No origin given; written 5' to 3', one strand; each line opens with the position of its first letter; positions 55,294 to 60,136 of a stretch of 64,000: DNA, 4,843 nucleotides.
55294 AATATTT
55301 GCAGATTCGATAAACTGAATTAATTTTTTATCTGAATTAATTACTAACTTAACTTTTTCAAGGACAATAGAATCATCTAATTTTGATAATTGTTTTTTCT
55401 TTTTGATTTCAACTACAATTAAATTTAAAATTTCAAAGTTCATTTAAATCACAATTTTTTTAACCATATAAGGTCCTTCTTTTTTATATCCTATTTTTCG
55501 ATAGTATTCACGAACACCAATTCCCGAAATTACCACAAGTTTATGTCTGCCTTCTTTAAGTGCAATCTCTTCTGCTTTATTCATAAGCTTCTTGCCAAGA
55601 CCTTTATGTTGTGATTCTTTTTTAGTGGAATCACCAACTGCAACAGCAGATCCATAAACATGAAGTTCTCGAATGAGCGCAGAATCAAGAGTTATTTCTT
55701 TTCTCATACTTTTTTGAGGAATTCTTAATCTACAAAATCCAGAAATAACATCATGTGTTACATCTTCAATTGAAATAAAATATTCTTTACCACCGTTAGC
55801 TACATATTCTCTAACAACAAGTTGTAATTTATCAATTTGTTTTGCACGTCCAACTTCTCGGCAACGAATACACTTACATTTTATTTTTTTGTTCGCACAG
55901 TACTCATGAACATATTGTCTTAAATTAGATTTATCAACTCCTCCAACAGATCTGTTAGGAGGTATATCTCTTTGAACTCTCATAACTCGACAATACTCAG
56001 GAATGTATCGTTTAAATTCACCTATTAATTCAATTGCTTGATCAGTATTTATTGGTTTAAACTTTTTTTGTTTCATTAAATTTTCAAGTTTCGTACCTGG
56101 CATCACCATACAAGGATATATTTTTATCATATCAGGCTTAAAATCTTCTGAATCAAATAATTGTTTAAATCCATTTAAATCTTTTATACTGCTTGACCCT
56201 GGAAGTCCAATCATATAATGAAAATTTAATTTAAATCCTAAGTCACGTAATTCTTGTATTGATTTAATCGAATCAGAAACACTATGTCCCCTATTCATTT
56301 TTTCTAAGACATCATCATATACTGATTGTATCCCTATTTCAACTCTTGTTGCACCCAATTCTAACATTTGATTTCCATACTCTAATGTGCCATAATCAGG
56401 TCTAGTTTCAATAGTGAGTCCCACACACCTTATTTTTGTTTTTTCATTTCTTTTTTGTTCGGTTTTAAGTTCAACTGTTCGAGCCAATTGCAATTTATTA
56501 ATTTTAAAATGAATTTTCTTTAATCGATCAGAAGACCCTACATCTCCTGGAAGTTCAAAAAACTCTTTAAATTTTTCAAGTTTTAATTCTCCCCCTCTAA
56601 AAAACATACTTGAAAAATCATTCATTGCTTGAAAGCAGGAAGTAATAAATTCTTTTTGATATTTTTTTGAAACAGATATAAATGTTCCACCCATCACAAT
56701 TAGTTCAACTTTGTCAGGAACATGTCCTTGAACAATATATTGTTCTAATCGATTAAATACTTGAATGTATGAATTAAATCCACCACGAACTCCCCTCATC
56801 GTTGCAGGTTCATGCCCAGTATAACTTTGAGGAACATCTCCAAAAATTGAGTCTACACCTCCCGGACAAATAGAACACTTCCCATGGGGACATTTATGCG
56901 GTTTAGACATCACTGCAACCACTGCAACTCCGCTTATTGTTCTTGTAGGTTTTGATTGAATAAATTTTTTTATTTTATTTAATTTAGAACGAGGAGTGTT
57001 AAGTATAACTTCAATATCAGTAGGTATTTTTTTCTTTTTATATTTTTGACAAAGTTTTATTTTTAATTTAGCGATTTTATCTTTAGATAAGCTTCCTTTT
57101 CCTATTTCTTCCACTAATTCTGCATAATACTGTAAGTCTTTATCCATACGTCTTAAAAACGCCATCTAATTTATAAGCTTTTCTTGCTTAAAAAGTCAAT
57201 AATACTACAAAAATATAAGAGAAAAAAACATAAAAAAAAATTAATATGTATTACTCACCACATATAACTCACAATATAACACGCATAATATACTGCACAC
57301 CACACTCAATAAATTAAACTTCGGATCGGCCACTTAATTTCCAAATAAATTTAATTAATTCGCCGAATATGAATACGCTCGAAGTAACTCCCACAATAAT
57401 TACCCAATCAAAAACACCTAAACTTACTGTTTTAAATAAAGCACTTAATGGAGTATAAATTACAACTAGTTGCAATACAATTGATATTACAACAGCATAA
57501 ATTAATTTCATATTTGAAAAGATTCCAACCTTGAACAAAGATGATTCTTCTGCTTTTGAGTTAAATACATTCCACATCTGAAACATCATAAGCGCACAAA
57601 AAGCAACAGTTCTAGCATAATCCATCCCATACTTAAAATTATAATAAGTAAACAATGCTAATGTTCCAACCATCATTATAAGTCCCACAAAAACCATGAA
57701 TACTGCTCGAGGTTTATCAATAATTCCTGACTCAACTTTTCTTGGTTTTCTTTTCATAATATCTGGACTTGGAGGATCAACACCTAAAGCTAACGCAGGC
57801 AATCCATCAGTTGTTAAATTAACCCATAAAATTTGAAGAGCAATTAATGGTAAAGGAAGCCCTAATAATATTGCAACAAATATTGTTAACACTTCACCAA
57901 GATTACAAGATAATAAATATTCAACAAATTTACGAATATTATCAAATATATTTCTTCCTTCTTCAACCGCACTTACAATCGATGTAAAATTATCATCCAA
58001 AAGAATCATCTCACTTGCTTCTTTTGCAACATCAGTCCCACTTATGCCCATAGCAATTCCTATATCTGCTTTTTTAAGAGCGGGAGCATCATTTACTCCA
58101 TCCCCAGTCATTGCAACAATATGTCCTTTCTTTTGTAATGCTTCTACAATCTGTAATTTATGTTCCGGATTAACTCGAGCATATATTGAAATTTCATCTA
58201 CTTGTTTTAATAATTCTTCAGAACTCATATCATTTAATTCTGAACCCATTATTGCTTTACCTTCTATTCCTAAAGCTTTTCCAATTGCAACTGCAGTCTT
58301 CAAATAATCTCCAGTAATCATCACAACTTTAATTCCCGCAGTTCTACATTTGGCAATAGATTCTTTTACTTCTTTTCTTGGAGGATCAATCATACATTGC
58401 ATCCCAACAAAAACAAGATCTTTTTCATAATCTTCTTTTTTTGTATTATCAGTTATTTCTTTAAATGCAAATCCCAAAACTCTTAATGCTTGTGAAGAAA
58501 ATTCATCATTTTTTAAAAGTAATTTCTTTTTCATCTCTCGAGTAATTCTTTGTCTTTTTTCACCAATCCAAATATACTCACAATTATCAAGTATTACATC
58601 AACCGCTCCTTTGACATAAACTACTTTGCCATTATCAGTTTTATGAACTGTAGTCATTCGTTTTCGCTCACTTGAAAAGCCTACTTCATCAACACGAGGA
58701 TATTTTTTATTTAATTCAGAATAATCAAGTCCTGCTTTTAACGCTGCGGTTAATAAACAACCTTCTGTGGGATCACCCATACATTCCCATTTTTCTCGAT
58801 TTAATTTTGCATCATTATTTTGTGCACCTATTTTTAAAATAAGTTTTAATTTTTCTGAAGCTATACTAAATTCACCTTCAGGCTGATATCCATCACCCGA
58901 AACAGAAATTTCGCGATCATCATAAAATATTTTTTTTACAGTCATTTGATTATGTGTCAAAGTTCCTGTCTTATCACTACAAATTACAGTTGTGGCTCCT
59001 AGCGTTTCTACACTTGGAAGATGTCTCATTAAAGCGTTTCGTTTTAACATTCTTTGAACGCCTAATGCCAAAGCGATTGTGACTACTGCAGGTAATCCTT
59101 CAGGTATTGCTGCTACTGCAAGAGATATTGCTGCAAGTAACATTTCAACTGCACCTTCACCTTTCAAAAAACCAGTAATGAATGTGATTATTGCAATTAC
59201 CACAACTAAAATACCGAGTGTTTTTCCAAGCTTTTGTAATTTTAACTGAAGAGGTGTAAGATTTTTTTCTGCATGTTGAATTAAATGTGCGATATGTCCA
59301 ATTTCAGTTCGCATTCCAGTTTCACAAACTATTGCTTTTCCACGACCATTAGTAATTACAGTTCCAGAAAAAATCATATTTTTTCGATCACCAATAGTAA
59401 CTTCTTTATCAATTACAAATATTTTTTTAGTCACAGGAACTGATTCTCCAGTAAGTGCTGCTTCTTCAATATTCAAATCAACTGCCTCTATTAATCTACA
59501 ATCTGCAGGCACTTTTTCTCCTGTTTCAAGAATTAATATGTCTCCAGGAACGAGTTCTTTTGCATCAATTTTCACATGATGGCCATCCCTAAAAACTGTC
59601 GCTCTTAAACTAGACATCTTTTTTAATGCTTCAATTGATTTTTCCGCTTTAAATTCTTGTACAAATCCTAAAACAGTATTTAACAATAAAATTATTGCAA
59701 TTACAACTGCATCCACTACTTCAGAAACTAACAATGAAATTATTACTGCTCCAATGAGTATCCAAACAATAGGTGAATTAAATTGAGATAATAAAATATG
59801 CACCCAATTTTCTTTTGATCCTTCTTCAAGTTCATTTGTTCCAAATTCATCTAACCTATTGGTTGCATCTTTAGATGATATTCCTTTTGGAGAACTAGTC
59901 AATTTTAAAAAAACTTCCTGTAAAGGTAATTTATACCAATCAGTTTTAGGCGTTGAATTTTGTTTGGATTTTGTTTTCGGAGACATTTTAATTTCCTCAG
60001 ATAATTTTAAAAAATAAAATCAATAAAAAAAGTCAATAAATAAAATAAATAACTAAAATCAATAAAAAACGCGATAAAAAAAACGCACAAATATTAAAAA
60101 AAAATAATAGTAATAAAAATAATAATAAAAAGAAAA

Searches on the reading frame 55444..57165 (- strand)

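Call 18: search_protein_families(library=pfam, proteins=[window:55444-57165:-], max_evalue=0.00001)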
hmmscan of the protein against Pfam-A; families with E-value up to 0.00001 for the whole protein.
window:55444-57165:- (573 aa): 5 families
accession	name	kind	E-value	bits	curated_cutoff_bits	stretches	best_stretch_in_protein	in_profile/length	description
PF16199.10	Radical_SAM_C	-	1.8e-20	73.2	31.9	1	344-422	1-82/85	Radical_SAM C-terminal domain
PF04055.27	Radical_SAM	-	2e-13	51.3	29.5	1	233-323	66-153/166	Radical SAM superfamily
PF23613.1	ELP3_N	-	3.9e-09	36.7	27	1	12-77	3-70/70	ELP3 N-terminal domain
PF00583.31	Acetyltransf_1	-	5.4e-06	27.1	20.7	1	458-560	31-116/116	Acetyltransferase (GNAT) family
PF13673.13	Acetyltransf_10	-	8.5e-06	26.2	23.6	0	515-567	60-114/128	Acetyltransferase (GNAT) domain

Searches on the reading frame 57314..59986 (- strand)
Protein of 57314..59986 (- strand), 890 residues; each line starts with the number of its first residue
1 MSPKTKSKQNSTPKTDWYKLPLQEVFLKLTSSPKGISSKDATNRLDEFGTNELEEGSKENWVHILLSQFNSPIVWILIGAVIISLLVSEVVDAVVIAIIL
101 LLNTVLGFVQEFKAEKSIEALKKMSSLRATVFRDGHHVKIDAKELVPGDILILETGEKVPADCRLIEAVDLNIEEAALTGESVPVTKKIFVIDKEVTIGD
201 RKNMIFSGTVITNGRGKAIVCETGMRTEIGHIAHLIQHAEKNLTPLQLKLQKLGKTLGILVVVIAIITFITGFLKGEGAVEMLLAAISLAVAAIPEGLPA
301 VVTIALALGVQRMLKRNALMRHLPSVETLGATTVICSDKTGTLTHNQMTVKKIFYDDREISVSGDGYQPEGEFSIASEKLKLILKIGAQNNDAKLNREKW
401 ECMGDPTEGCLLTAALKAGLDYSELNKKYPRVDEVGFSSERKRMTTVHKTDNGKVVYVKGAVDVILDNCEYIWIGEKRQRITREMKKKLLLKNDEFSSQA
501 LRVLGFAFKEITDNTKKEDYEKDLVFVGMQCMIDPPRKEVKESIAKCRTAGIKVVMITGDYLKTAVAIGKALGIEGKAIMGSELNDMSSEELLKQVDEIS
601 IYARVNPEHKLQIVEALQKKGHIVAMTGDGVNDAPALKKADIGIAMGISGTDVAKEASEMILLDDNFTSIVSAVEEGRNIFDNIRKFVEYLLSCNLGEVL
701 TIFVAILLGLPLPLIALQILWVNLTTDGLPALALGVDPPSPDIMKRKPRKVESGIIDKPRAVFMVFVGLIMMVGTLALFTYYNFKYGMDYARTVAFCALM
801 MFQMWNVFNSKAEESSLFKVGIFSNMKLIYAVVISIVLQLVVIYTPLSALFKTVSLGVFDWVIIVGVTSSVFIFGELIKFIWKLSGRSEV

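Call 18: search_protein_families(library=pfam, proteins=[window:57314-59986:-], max_evalue=0.00001)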
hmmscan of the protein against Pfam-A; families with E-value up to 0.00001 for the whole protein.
window:57314-59986:- (890 aa): 5 families
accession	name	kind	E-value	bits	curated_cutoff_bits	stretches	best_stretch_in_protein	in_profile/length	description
PF00122.25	E1-E2_ATPase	-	1.1e-59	201.4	28.1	1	124-316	2-181/181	E1-E2 ATPase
PF00689.26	Cation_ATPase_C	-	7e-54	182.7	27.3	1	711-881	1-175/175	Cation transporting ATPase, C-terminus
PF13246.12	Cation_ATPase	-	1.1e-24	86.7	21.7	1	391-472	4-91/91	Cation transport ATPase (P-type)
PF00690.31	Cation_ATPase_N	-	6.5e-20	71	20.4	1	17-84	1-69/69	Cation transporter/ATPase, N-terminus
PF00702.32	Hydrolase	-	1.3e-19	71.8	26.4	1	488-641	53-191/191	haloacid dehalogenase-like hydrolase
